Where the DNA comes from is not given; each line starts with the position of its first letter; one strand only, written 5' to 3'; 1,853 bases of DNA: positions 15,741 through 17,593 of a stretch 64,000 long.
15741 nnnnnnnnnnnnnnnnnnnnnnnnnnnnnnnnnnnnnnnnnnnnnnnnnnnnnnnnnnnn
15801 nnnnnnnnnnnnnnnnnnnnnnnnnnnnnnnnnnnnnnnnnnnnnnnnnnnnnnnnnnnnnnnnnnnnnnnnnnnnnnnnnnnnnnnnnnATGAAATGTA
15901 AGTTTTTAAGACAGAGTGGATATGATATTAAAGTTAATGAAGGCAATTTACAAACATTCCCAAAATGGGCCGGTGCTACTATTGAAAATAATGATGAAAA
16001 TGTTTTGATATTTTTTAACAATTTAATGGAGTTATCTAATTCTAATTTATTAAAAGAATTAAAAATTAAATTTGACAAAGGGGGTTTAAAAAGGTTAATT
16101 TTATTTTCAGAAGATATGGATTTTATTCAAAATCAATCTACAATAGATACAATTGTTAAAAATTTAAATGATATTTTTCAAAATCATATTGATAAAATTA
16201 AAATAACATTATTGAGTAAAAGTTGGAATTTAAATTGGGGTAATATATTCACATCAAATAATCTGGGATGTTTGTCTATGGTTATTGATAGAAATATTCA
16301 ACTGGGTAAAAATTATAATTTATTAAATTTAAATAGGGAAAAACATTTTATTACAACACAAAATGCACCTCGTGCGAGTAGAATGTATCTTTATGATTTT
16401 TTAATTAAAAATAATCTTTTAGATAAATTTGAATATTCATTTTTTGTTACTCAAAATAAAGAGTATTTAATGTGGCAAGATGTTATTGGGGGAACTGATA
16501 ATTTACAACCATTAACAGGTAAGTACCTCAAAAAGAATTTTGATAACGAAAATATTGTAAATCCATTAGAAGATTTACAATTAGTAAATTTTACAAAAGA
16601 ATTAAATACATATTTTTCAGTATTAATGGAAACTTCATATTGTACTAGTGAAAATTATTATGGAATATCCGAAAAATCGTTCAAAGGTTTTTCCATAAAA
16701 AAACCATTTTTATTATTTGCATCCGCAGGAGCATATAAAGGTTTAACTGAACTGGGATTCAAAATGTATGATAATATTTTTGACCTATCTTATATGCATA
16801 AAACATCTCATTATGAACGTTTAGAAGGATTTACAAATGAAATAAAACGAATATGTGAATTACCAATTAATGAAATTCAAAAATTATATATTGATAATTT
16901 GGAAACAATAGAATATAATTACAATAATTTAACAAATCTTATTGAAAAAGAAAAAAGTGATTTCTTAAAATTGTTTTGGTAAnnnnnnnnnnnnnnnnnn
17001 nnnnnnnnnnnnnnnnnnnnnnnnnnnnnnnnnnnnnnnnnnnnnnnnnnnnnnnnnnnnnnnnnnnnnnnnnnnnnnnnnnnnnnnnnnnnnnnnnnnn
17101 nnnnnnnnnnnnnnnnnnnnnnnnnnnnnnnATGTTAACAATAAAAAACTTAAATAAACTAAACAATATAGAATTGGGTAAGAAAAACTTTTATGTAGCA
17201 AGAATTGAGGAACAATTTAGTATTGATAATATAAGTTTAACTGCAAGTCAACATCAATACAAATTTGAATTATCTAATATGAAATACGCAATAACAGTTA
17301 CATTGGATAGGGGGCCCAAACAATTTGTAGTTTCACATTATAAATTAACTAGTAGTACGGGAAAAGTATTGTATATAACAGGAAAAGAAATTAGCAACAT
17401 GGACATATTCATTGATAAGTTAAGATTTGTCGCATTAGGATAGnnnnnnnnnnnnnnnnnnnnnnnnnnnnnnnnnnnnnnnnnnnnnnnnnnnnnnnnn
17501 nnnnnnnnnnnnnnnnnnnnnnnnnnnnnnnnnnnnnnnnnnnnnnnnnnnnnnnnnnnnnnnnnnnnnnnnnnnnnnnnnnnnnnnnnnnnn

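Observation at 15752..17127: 138-bp direct repeats bracket one glycosyltransferase gene, leaving a gene fragment behind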

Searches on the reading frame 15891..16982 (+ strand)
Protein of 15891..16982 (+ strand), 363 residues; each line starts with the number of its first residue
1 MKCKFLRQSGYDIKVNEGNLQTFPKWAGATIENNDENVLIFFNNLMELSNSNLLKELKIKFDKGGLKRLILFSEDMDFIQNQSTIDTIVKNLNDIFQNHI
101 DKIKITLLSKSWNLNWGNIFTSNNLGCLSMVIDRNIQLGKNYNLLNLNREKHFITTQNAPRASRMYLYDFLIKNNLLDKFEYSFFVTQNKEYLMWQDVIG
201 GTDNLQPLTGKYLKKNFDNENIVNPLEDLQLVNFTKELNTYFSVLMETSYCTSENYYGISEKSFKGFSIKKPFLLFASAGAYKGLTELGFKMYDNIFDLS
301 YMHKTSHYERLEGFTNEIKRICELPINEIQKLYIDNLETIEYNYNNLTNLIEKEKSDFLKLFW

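Call 7: search_protein_families(library=pfam, proteins=[window:15891-16982:+], max_evalue=0.1)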
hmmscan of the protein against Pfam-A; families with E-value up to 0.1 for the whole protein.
window:15891-16982:+ (363 aa): 0 families

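Call 8: search_protein_families(library=phrogs, proteins=[window:15891-16982:+], max_evalue=0.1)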
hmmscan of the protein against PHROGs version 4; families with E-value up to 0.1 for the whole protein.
window:15891-16982:+ (363 aa): 0 families

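Call 11: find_related_loci(query=window:15891-16982:+, collection=viral_contigs, flank=8000)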
Query window:15891-16982:+ (363 aa) in viral_contigs; peptide patterns used: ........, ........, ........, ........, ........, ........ (x = any residue, [..] = any of these).
7 stretches matched a pattern; 2 encode a relative of the query (tblastn E <= 1e-3); 1 distinct loci.
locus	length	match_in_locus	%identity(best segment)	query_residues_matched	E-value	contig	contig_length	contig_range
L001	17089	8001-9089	95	1-363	0e+0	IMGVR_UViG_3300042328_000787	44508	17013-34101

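Call 24: find_encoding_contigs(protein=window:15891-16982:+, flank=6000, max_places=10)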
Protein window:15891-16982:+ (363 aa): 18 contigs read that carry it; 10 places shown.
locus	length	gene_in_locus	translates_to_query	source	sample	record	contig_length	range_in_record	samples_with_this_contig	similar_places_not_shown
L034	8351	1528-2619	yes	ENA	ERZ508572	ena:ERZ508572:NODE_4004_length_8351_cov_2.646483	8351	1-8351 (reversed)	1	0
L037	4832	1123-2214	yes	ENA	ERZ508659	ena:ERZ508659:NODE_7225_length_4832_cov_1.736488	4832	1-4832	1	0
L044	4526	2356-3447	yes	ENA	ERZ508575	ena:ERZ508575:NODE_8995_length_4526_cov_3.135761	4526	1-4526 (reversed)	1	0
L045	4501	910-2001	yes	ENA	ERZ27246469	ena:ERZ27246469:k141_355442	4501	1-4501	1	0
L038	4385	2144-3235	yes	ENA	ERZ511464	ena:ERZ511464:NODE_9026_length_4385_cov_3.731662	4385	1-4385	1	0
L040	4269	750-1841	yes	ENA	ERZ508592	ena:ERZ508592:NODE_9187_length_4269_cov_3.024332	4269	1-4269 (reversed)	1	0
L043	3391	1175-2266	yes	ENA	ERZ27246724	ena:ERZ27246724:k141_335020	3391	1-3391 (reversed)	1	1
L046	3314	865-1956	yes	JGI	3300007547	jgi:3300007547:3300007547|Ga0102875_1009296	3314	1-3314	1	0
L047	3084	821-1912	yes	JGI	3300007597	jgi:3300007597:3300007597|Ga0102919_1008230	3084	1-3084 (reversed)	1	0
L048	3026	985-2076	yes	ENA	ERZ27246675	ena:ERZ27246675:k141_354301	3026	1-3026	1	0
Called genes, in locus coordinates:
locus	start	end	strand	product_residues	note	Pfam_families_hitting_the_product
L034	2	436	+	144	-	?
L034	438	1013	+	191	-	-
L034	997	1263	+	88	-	-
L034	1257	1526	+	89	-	-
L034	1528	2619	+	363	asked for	-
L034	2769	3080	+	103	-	-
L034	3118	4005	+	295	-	PF03851:UvdE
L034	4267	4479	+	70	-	-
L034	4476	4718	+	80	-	-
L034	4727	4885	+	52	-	-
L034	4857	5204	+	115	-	-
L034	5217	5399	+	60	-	-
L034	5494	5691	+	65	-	-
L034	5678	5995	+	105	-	-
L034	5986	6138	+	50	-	-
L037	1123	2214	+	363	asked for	-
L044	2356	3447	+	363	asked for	-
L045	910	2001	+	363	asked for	-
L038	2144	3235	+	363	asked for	-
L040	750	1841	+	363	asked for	-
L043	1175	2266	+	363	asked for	-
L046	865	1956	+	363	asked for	-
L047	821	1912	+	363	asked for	-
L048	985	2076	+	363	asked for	-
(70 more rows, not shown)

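Call 30: find_homologous_proteins(query=window:15891-16982:+, max_evalue=0.001)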
Query window:15891-16982:+ (363 aa): 24 proteins with E <= 0.001 among 3530 candidates.
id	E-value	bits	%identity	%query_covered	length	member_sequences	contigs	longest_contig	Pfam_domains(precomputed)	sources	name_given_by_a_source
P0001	1.5e-234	796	99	100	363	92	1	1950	-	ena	-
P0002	8.0e-143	494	96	64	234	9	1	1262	-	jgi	jgi:hypothetical protein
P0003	5.7e-121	422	58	94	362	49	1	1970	-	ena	-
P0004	1.7e-119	417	56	95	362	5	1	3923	-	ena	-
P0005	7.3e-118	412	56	94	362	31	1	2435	-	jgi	-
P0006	3.8e-116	406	55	94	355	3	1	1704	-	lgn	-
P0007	1.0e-115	405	55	94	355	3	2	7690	-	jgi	-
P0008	7.1e-115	402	55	95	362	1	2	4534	-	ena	-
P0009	8.2e-115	402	55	99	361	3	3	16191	-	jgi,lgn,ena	jgi:hypothetical protein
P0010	1.2e-110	388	54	98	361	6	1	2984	-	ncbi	-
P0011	7.2e-107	376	51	99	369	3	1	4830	-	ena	-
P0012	1.4e-103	365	53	94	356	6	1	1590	-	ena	-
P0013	1.9e-83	299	61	64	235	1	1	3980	-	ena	-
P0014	4.2e-67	245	39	90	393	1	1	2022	-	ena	-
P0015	4.9e-60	222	39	90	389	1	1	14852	-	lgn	-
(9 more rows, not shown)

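Call 33: search_solved_structures(query=A1, max_evalue=10)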
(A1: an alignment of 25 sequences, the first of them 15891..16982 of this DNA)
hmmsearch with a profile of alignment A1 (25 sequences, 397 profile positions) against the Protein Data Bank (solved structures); distinct sequences matched with E-value up to 10: 0.

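Call 39: predict_structure(alignment_id=A1)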
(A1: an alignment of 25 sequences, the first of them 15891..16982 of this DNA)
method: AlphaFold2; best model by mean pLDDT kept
length: 363 residues; sequences in the alignment: 25
mean_pLDDT: 89.4   pTM: 0.88
mean pLDDT of the five models: 89.4, 89.2, 89.2, 89.1, 87.8
residues with pLDDT >= 90: 236; 70-90: 106; 50-70: 15; < 50: 6
segments of 3 or more residues with pLDDT < 50: 14-17
pLDDT, mean of each block of 10 residues (from residue 1): 80 51 86 88 89 93 94 80 92 97 85 81 88 94 94 95 95 98 94 94 88 90 80 94 89 75 93 92 91 94 86 96 98 98 98 93 80
secondary structure, 60 per line:
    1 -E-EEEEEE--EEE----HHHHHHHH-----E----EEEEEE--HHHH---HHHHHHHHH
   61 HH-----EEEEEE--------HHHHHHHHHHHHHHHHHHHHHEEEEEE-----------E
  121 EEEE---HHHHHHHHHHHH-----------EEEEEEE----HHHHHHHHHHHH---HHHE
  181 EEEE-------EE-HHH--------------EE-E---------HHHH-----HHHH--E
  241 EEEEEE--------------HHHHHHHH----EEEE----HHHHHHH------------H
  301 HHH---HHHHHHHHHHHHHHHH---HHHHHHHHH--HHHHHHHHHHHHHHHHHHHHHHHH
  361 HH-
elements in order: E4-9 E12-14 H19-26 E37-42 H45-48 H52-62 E68-73 H82-102 E103-108 E120-124 H128-139 E151-157 H162-173 E180-184 H225-228 H234-237 E240-246 H261-268 E273-276 H281-287 H300-303 H307-322 H326-334 H337-362

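Call 41: fold_search(model_id=the predicted structure, library=pdb)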
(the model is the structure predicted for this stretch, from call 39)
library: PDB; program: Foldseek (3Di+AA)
matches with E <= 10: 317; with E <= 0.001: 0
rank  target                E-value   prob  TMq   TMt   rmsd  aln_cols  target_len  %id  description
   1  8dqd                  1.1e-03  0.99  0.44  0.44   8.4       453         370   10  Structure of the Campylobacter concisus glycosyltransferase PglA (released 2024-01-17)
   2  2wtx_B                1.5e-03  0.97  0.39  0.33   9.5       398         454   14  Insight into the mechanism of enzymatic glycosyltransfer with retention through the synthesis and analysis of bisubstr (released 2010-02-23)
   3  5huu_B                2.7e-03  0.97  0.43  0.36   9.7       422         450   14  Structure of Candida albicans trehalose-6-phosphate synthase in complex with UDP and glucose-6-phosphate (released 2017-05-03)
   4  1u9y_A                1.5e-02  0.54  0.22  0.27  14.8       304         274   10  Crystal Structure of Phosphoribosyl Diphosphate Synthase from Methanocaldococcus jannaschii (released 2005-08-23)
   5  7qh9_CCC              1.7e-02  0.63  0.32  0.25  11.1       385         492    9  TarM(Se)_G117R-4RboP (released 2023-05-10)
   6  5tvg_H                2.1e-02  0.82  0.40  0.35   9.3       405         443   10  Crystal structure of an alpha,alpha-trehalose-phosphate synthase (UDP-forming) from Burkholderia vietnamiensis (released 2016-11-16)
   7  3oy2_A                2.9e-02  0.47  0.32  0.30  15.2       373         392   10  Crystal structure of a putative glycosyltransferase from Paramecium bursaria Chlorella virus NY2A (released 2010-11-17)
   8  5tvg_B                3.3e-02  0.66  0.38  0.32   9.8       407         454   10  Crystal structure of an alpha,alpha-trehalose-phosphate synthase (UDP-forming) from Burkholderia vietnamiensis (released 2016-11-16)
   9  6zj4                  4.2e-02  0.23  0.25  0.24  15.2       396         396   11  apo-Trehalose transferase (apo-TreT) from Thermoproteus uzoniensis (released 2020-09-30)
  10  5l0r_A                8.9e-02  0.28  0.24  0.24  16.1       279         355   10  human POGLUT1 in complex with Notch1 EGF12 and UDP (released 2017-08-09)
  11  6zj7                  9.4e-02  0.16  0.26  0.25  15.3       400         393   10  Trehalose transferase (TreT) from Thermoproteus uzoniensis soaked with Mg (released 2020-09-30)
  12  1w3h_A                9.9e-02  0.41  0.15  0.15  14.3       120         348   13  The 3-dimensional structure of a thermostable mutant of a xylanase (Xyn10A) from Cellvibrio japonicus (released 2004-09-30)
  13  5hvm_A                1.1e-01  0.25  0.33  0.28  14.2       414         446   11  Structure of Aspergillus fumigatus trehalose-6-phosphate synthase A in complex with UDP and validoxylamine A (released 2017-05-03)
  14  1f6d_C                1.3e-01  0.28  0.35  0.34   8.7       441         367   10  THE STRUCTURE OF UDP-N-ACETYLGLUCOSAMINE 2-EPIMERASE FROM E. COLI. (released 2000-12-13)
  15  2pk3_A                1.7e-01  0.14  0.18  0.20  16.9       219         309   12  Crystal Structure of a GDP-4-keto-6-deoxy-D-mannose reductase (released 2008-03-25)
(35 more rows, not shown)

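Call 57: find_encoding_contigs(protein=P0001, flank=4000, max_places=10)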
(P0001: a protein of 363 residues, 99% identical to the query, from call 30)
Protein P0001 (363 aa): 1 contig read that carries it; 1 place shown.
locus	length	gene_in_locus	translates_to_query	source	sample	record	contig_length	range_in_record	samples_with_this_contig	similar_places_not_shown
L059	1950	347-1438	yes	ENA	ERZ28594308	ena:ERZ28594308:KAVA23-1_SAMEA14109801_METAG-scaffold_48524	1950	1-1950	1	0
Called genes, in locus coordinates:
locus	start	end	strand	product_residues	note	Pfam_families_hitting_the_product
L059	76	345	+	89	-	-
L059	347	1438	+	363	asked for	-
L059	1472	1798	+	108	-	-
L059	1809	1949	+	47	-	?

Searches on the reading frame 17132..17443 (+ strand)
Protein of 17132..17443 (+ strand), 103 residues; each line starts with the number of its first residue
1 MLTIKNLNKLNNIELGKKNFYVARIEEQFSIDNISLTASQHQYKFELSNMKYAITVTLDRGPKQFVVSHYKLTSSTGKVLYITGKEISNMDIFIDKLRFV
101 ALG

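Call 7: search_protein_families(library=pfam, proteins=[window:17132-17443:+], max_evalue=0.1)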
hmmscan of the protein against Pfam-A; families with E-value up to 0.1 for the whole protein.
window:17132-17443:+ (103 aa): 1 family
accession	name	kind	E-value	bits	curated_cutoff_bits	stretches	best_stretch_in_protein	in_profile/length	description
PF12208.14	DUF3601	-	0.0068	17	22.3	1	53-94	19-60/79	Domain of unknown function (DUF3601)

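Call 8: search_protein_families(library=phrogs, proteins=[window:17132-17443:+], max_evalue=0.1)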
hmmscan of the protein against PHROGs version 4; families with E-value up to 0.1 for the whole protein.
window:17132-17443:+ (103 aa): 0 families

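Call 21: find_related_loci(query=window:17132-17443:+, collection=viral_contigs, flank=6000)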
Query window:17132-17443:+ (103 aa) in viral_contigs; peptide patterns used: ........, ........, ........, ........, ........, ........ (x = any residue, [..] = any of these).
40 stretches matched a pattern; 12 encode a relative of the query (tblastn E <= 1e-3); 12 distinct loci.
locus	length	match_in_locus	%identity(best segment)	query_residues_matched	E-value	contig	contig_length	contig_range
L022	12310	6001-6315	72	1-103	8e-46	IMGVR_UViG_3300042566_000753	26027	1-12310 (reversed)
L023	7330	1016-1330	72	1-103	8e-46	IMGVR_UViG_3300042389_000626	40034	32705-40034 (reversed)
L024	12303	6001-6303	76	1-103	3e-45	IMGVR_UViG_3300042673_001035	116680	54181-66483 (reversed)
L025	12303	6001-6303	76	1-103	3e-45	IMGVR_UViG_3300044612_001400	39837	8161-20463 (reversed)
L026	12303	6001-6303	74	1-103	1e-44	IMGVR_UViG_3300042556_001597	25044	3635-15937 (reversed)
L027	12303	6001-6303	74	1-103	5e-44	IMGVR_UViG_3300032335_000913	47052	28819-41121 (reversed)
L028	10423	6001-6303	73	1-103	2e-43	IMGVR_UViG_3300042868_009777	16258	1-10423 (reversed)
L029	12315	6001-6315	66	1-103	1e-40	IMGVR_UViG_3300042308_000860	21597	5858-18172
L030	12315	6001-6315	66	1-103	1e-40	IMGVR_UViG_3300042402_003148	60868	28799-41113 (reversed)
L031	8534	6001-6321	60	1-103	1e-36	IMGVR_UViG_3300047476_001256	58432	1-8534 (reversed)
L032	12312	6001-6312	60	1-103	7e-35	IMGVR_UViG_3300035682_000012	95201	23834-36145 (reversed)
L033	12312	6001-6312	54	1-103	4e-27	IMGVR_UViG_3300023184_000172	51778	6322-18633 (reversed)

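Call 23: find_encoding_contigs(protein=window:17132-17443:+, flank=6000, max_places=10)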
Protein window:17132-17443:+ (103 aa): 22 contigs read that carry it; 10 places shown.
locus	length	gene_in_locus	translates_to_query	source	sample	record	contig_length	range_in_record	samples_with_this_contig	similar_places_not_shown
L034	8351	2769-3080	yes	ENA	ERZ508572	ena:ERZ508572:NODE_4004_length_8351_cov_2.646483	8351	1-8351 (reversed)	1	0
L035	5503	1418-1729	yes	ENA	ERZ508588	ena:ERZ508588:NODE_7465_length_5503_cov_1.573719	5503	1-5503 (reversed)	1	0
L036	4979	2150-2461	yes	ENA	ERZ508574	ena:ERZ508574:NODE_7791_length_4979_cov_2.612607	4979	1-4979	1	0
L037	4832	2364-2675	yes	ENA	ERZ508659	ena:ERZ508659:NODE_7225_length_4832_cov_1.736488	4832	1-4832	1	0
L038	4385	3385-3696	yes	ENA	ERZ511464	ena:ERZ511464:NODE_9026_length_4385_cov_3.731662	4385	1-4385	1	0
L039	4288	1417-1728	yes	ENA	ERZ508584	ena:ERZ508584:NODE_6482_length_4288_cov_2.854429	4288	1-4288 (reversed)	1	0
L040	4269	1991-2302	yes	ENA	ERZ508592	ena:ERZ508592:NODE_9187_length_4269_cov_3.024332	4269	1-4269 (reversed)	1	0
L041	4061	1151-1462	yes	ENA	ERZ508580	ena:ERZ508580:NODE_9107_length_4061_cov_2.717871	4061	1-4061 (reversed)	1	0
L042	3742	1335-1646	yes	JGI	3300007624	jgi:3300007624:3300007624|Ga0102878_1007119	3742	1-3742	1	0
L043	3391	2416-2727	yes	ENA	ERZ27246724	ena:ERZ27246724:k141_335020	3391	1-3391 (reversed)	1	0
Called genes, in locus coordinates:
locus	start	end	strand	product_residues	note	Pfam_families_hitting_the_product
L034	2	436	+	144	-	?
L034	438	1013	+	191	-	-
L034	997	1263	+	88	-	-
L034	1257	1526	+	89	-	-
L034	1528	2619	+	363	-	-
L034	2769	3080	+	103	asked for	-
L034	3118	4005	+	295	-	PF03851:UvdE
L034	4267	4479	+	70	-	-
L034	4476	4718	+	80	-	-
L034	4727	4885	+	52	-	-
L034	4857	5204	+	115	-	-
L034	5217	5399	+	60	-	-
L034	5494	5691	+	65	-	-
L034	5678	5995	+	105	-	-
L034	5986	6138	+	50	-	-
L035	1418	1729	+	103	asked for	-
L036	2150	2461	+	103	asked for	-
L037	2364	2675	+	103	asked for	-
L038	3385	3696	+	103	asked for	-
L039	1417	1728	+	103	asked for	-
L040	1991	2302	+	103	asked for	-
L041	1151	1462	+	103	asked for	-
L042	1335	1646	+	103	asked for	-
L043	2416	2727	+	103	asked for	-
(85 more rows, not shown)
